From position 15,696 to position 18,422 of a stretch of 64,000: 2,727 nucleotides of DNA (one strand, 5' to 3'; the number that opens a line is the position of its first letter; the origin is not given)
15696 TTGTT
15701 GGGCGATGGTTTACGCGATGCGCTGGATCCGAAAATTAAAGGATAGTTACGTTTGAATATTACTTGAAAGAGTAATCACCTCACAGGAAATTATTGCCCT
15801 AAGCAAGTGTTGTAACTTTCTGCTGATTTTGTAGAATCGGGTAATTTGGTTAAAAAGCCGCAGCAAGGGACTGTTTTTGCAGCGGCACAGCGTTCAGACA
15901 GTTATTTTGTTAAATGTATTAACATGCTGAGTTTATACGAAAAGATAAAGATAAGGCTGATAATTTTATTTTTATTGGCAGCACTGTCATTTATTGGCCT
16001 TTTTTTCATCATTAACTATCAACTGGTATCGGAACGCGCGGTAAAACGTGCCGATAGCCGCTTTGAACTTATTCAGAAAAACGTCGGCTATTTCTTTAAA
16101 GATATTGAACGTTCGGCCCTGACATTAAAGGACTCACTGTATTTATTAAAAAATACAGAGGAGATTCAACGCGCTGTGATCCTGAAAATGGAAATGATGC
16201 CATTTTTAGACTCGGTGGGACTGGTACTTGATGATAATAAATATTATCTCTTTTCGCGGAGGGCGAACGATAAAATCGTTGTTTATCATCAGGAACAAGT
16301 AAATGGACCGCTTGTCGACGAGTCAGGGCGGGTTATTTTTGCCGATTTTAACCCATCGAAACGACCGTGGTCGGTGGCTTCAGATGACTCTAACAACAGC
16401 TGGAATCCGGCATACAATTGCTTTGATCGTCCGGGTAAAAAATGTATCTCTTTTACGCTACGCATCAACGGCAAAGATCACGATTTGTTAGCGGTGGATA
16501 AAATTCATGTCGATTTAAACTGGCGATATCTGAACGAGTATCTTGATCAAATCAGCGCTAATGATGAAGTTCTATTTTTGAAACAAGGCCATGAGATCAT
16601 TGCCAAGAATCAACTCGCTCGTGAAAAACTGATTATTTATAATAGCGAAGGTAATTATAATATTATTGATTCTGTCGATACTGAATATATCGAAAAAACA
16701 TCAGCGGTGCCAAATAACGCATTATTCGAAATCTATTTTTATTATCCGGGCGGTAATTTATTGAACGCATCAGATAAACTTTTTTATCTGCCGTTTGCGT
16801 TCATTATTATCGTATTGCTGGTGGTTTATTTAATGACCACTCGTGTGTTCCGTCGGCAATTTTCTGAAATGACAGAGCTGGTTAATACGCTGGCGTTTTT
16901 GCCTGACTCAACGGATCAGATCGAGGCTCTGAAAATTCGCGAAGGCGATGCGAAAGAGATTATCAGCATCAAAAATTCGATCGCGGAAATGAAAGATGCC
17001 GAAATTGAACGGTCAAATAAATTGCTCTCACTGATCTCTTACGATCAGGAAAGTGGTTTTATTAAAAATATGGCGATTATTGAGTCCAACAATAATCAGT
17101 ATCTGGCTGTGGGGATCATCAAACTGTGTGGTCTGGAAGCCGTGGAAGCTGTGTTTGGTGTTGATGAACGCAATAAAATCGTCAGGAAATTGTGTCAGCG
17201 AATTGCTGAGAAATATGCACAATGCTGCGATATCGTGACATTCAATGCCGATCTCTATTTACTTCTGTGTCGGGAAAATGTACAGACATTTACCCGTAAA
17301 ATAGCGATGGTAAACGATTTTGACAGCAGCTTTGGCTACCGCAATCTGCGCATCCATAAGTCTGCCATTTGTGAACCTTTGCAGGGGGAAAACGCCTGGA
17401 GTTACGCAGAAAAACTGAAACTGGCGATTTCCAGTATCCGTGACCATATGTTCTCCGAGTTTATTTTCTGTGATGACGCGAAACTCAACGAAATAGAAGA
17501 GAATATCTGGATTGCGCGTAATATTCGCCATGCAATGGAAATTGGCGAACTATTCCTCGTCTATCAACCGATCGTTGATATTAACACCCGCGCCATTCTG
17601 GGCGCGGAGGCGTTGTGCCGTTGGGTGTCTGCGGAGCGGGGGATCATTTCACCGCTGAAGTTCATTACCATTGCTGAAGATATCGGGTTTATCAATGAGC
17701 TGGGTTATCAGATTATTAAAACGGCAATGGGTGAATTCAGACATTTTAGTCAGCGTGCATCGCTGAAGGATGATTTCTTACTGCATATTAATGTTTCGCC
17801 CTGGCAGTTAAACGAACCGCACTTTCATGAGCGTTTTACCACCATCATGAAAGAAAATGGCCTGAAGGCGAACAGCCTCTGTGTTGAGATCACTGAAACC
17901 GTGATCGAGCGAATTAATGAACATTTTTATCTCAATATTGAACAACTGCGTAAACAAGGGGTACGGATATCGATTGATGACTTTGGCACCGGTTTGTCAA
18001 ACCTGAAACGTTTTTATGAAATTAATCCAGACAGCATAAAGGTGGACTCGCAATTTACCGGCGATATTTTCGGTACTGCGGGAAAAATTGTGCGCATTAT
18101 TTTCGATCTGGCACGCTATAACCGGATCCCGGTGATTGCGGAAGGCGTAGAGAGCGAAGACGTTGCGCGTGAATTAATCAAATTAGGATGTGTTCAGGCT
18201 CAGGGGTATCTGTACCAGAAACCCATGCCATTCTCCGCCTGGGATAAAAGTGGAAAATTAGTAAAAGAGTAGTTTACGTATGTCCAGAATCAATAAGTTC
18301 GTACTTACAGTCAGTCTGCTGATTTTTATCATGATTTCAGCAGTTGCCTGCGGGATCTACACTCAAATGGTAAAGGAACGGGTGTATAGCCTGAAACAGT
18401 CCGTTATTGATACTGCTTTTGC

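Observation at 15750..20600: AT-rich compositional block containing the c-di-GMP pair pdeI-dgcI with the TA cassette at its edge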

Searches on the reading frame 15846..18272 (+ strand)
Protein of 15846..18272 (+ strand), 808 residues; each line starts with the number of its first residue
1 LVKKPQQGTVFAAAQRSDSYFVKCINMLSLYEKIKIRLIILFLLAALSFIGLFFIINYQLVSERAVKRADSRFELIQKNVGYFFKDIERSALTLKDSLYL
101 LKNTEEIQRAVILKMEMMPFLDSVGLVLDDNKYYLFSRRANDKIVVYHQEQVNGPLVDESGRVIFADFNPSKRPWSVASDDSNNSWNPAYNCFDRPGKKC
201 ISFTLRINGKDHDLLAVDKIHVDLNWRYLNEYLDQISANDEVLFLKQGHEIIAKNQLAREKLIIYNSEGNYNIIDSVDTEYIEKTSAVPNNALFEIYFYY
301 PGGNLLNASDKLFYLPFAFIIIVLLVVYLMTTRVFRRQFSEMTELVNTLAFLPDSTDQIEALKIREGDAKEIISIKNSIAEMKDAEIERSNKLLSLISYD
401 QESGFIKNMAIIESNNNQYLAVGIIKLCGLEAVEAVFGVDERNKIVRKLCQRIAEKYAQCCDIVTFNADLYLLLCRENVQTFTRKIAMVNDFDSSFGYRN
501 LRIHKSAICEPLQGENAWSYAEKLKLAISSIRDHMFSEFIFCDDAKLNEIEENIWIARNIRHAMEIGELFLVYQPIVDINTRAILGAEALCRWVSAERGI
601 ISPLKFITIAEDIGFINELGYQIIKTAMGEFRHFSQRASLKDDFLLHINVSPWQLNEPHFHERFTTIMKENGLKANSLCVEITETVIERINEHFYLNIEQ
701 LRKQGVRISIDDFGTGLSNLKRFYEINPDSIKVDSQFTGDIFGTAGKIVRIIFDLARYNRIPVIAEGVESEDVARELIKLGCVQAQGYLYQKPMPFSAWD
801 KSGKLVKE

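Call 4: search_protein_families(library=pfam, proteins=[window:15846-18272:+])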
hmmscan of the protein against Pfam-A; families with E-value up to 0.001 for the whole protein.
window:15846-18272:+ (808 aa): 2 families
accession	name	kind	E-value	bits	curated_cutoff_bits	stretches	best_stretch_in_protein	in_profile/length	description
PF00563.25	EAL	-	1.4e-69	234.5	31.3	1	558-793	2-236/236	EAL domain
PF17153.9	CHASE9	-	7.1e-63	210.3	27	1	61-176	1-116/116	Periplasmic sensor domain, extracellular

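Call 27: find_homologous_proteins(query=window:15924-18269:+, max_evalue=1e-10)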
Query window:15924-18269:+ (782 aa): 40 proteins with E <= 1e-10 among 8000 candidates.
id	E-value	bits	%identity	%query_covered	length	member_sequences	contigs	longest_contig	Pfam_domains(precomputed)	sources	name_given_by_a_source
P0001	0.0e+0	1753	100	100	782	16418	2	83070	PF17153.10,PF00563.26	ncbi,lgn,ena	ncbi:sensor domain-containing phosphodiesterase [Escherichia coli]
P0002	0.0e+0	1572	88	100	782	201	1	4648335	PF17153.10,PF00563.26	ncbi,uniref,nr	ncbi:sensor domain-containing phosphodiesterase [Escherichia albertii]|uniref:sensor domain-containi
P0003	0.0e+0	1563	88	100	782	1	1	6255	PF17153.10,PF00563.26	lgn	-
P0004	0.0e+0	1512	99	86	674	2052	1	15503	PF17153.10,PF00563.26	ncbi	ncbi:TPA: EAL domain-containing protein, partial [Escherichia coli]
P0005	0.0e+0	1245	70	100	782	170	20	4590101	PF17153.10,PF00563.26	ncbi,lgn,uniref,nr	ncbi:EAL domain-containing protein [Escherichia fergusonii]|uniref:EAL domain-containing protein n=5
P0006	0.0e+0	1169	99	67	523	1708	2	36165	PF00563.26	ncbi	ncbi:EAL domain-containing protein, partial [Escherichia coli]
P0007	0.0e+0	1102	92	68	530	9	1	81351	PF00563.26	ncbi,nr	ncbi:cyclic diguanylate phosphodiesterase, partial [Escherichia marmotae]|nr:cyclic diguanylate phos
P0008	1.1e-287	974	99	57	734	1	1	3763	PF17153.10,PF18975.7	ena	-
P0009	2.2e-285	967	99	57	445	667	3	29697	PF17153.10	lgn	-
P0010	4.3e-211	721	99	42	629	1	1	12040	PF00005.34,PF00563.26,PF02463.26,PF08352.18,PF13304.13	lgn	-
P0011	1.5e-35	141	31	36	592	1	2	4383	PF00563.26,PF00990.27,PF00072.31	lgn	-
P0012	1.5e-33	134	34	38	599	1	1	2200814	PF00563.26,PF00990.27,PF00072.31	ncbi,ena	-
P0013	1.5e-30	124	26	56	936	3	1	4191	PF08447.19,PF13426.14,PF13188.14,PF13185.13,PF01590.33,PF08448.17,PF00563.26,PF00989.32,PF00990.27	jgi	jgi:diguanylate cyclase (GGDEF)-like protein/PAS domain S-box-containing protein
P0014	2.7e-30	123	25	56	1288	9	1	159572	PF08447.19,PF13426.14,PF13188.14,PF12860.14,PF02743.25,PF22588.2,PF08448.17,PF00563.26,PF00989.32,PF00990.27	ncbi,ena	-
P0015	5.1e-29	119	26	56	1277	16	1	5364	PF13426.14,PF13188.14,PF12860.14,PF02743.25,PF22588.2,PF08448.17,PF00563.26,PF00989.32,PF00990.27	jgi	jgi:diguanylate cyclase (GGDEF)-like protein/PAS domain S-box-containing protein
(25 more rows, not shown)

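Call 30: find_encoding_contigs(protein=P0005, flank=7000, max_places=2)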
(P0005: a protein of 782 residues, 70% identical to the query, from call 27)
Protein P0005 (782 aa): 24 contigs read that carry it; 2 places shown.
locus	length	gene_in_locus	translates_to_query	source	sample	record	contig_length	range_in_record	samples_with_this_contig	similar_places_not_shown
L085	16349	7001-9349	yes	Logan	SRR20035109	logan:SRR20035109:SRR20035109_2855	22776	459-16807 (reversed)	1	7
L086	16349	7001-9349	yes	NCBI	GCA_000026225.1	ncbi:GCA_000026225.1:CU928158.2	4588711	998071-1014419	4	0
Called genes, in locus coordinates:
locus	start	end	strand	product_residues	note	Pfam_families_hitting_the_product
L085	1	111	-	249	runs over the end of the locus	PF00899:ThiF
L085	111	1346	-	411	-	PF03453:MoeA_N, PF00994:MoCF_biosynth, PF03454:MoeA_C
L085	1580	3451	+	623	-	PF03193:RsgA_GTPase (faint), PF00005:ABC_tran, PF02463:SMC_N, PF13304:AAA_21 (weak), PF08352:oligo_HPY, PF00005:ABC_tran, PF13401:AAA_22 (weak), PF08352:oligo_HPY, +1 more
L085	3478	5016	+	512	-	PF00496:SBP_bac_5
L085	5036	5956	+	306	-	PF19300:BPD_transp_1_N, PF00528:BPD_transp_1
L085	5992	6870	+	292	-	PF12911:OppC_N, PF00528:BPD_transp_1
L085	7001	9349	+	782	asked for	PF17153:CHASE9, PF00563:EAL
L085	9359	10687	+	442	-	PF17156:GAPES2, PF00990:GGDEF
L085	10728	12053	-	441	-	PF00919:UPF0004, PF04055:Radical_SAM, PF18693:TRAM_2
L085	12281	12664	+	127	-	PF10799:YliH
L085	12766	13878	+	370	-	PF07995:GSDH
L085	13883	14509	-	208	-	PF02798:GST_N, PF13417:GST_N_3, PF13409:GST_N_2, PF00043:GST_C, PF13410:GST_C_2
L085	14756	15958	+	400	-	PF13354:Beta-lactamase2, PF00768:Peptidase_S11, PF07943:PBP5_C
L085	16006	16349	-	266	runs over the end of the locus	?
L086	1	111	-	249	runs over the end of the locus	PF00899:ThiF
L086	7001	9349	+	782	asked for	PF17153:CHASE9, PF00563:EAL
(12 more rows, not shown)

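Call 31: find_encoding_contigs(protein=P0007, flank=7000, max_places=2)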
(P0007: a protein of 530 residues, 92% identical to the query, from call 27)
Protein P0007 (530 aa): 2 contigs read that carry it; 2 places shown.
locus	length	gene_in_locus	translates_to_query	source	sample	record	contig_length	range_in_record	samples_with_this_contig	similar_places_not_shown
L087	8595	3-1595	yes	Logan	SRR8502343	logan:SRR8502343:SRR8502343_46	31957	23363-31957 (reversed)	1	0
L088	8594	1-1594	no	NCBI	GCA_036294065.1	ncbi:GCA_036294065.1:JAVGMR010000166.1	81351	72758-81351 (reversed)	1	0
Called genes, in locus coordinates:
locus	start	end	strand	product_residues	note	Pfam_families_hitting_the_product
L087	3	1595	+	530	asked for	PF00563:EAL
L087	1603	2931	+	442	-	PF17156:GAPES2, PF00990:GGDEF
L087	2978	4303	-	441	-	PF00919:UPF0004, PF04055:Radical_SAM, PF18693:TRAM_2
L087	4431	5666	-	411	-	PF01306:LacY_symp, PF07690:MFS_1, PF12832:MFS_1_like, PF07690:MFS_1 (weak)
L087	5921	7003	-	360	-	PF00356:LacI, PF00532:Peripla_BP_1, PF13407:Peripla_BP_4, PF13377:Peripla_BP_3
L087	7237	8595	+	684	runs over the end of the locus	PF02449:Glyco_hydro_42, PF08532:Glyco_hydro_42M, PF08533:Glyco_hydro_42C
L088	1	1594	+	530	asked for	PF00563:EAL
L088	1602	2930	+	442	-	PF17156:GAPES2, PF00990:GGDEF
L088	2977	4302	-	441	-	PF00919:UPF0004, PF04055:Radical_SAM, PF18693:TRAM_2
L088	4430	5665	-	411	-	PF01306:LacY_symp, PF07690:MFS_1, PF12832:MFS_1_like, PF07690:MFS_1 (weak)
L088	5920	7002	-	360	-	PF00356:LacI, PF00532:Peripla_BP_1, PF13407:Peripla_BP_4, PF13377:Peripla_BP_3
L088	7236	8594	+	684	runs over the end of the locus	PF02449:Glyco_hydro_42, PF08532:Glyco_hydro_42M, PF08533:Glyco_hydro_42C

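Call 48: search_dna_similar(query=window:15924-18269:+, collection=plasmids, mode=protein, max_rows=30, max_evalue=1e-20)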
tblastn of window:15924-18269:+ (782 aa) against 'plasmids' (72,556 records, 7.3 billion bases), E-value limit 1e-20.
Records with a match: 2455; places in all: 4519; records where one place covers at least 80% of the query: 65.
Best place of each record, by identity: >=99% 8; <60% 2447.
By first word of the organism name: Rhizobium 367; Sinorhizobium 177; Klebsiella 164; Escherichia 162; Pantoea 153; Ralstonia 143; Salmonella 136; Enterobacter 116; Pseudomonas 90; Vibrio 61; and 173 more.
By predicted mobility (MOB-suite, as given by PLSDB): non-mobilizable 1111; conjugative 922; mobilizable 422.
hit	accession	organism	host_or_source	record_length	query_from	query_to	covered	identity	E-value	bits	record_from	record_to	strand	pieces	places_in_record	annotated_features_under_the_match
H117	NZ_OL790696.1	Escherichia coli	-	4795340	1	782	100%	99.7%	0e+0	1551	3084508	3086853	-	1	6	none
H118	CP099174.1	Escherichia coli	culture,Pooled soil sample collected ...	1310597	1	782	100%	99.7%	0e+0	1551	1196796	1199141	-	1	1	pdeI: EAL domain-containing protein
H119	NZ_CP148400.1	Escherichia coli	Homo sapiens,single cell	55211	1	782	100%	99.7%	0e+0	1551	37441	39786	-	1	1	pdeI: EAL domain-containing protein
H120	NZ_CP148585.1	Escherichia coli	Homo sapiens,single cell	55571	1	782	100%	99.7%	0e+0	1551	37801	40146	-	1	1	pdeI: EAL domain-containing protein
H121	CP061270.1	Escherichia coli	Sheep,cell culture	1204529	1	782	100%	99.6%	0e+0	1549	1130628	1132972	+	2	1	none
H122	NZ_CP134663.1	Escherichia coli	Larus michahellis,bacteria,cloaca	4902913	1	782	100%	99.5%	0e+0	1547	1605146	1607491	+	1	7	none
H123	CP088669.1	Escherichia coli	Homo sapiens,blood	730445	1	782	100%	99.1%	0e+0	1541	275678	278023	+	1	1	pdeI: EAL domain-containing protein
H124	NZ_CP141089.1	Escherichia coli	Homo sapiens,Infected Human Urine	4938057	1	782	100%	99.1%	0e+0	1541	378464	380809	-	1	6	none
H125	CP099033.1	Escherichia coli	culture,Pooled faeces sample collected ...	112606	57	777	92%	38.0%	6e-154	504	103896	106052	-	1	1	CHASE9 sensor domain-containing protein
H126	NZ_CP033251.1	Escherichia coli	chicken,cell culture,stool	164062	57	777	92%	38.0%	2e-153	503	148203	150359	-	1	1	EAL domain-containing protein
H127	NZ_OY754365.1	Escherichia coli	hen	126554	57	777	92%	38.0%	2e-153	503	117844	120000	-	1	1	EAL domain-containing protein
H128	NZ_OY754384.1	Escherichia coli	hen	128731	57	777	92%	38.0%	2e-153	503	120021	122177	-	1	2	EAL domain-containing protein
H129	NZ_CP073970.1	Escherichia coli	Poultry,pure culture,Cloacal sample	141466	57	777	92%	38.0%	2e-153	503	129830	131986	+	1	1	EAL domain-containing protein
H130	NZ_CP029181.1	Escherichia coli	Homo sapiens,feces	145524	57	777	92%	38.0%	2e-153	503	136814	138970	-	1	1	EAL domain-containing protein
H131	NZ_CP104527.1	Escherichia coli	Poultry,Pullet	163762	57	777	92%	38.0%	2e-153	503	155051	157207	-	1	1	EAL domain-containing protein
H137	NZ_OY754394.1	Escherichia coli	broiler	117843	57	777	92%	37.9%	5e-153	501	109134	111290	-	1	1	EAL domain-containing protein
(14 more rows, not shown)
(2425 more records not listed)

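Call 49: get_annotated_region(hit=H137, flank=9000)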
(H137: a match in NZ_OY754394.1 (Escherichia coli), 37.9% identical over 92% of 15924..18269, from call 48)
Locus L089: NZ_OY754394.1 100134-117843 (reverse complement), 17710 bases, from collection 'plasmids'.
description: Escherichia coli isolate F719 plasmid pF719-2, complete sequence
organism: Escherichia coli (NCBI taxid 562)
taxonomy: Bacteria; Pseudomonadota; Gammaproteobacteria; Enterobacterales; Enterobacteriaceae; Escherichia; Escherichia coli
host: -; source: broiler; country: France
typing (MOB-suite, as given by PLSDB): mobilizable; replicon IncHI1B,IncHI1B; relaxase MOBH
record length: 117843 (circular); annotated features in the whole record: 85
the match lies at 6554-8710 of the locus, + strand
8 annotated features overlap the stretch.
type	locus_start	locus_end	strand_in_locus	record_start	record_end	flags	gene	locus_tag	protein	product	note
CDS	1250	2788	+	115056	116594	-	-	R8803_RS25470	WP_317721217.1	Ig-like domain-containing protein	-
CDS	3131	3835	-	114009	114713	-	-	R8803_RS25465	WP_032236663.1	IS6-like element IS26 family transposase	GO:0006313 - DNA transposition [Evidence IEA]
CDS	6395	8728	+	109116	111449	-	-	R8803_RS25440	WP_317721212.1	EAL domain-containing protein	-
CDS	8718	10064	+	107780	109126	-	-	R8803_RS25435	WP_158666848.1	GGDEF domain-containing protein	-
CDS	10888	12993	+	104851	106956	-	bcsA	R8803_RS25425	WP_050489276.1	UDP-forming cellulose synthase catalytic subunit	GO:0030244 - cellulose biosynthetic process [Evidence IEA]; GO:0006011 - UDP-glucose metabolic process [Evidence IEA]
CDS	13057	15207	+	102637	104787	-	-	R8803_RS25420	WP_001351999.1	cellulose biosynthesis cyclic di-GMP-binding regulatory protein BcsB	-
CDS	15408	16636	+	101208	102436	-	-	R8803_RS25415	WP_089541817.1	IS3 family transposase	-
CDS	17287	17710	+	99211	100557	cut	ltrA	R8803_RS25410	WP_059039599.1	group II intron reverse transcriptase/maturase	GO:0000373 - Group II intron splicing [Evidence IEA]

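Call 52: search_protein_families(library=ncbifam, proteins=[window:15924-18272:+], max_evalue=0.001)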
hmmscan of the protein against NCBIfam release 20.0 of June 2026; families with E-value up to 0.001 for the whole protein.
window:15924-18272:+ (782 aa): 15 families
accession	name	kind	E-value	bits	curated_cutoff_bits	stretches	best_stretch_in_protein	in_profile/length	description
NF052458.1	PhdiestGepA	equivalog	2.4e-66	224.5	1200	1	377-774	437-838/840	phosphodiesterase GepA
NF053781.1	cdiGMPphdstlr2612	equivalog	7.1e-51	173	1600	1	502-771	988-1259/1268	Tlr1612 family c-di-GMP phosphodiesterase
NF045675.1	PhdiestaseDibA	equivalog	5.7e-48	163.7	980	1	525-771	373-619/623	phosphodiesterase DibA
NF007474.0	PRK10060.1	equivalog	8e-47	159.8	782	1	515-774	395-651/663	cyclic di-GMP phosphodiesterase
NF008467.0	PRK11359.1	equivalog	2.7e-45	154.6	857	1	388-770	399-785/800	oxygen-sensing cyclic-di-GMP phosphodiesterase DosP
NF008807.1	PRK11829.1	equivalog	1.5e-36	125.8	733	1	520-769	406-654/670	biofilm formation regulator HmsP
NF007839.0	PRK10551.1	equivalog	1.7e-31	109.4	461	1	532-772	266-505/518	cyclic di-GMP phosphodiesterase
NF052596.1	RR_EAL_PvrR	equivalog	2.7e-28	98.7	580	1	530-769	143-381/398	response regulator cyclic di-GMP phosphodiesterase PvrR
NF051476.1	CDiGphdiTpdA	equivalog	1.7e-21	76.7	1000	1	608-765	414-568/570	cyclic di-GMP phosphodiesterase TpdA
NF052265.1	EAL_dom_RimA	equivalog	2.4e-20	72.9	430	1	545-768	19-234/248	S6 modification regulatory phosphodiesterase RimA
NF007298.0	PRK09776.1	equivalog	2.4e-20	72.1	1135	1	521-772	852-1101/1111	diguanylate cyclase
NF045673.1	c-di-GMPRcptLapD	equivalog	2.5e-15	55.8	1020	1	489-769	371-646/647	cyclic di-GMP receptor LapD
NF008281.1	PRK11059.1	equivalog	2.4e-10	39.3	663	1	537-769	404-631/633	RNase E specificity factor CsrD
NF008617.0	PRK11596.1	equivalog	3.2e-08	33.2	190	1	680-774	153-249/255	cyclic-guanylate-specific phosphodiesterase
NF051880.1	FlagAsmCDGMPTipF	equivalog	1.9e-07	30.3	600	1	528-768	147-394/421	flagella assembly cyclic-di-GMP phosphodiesterase TipF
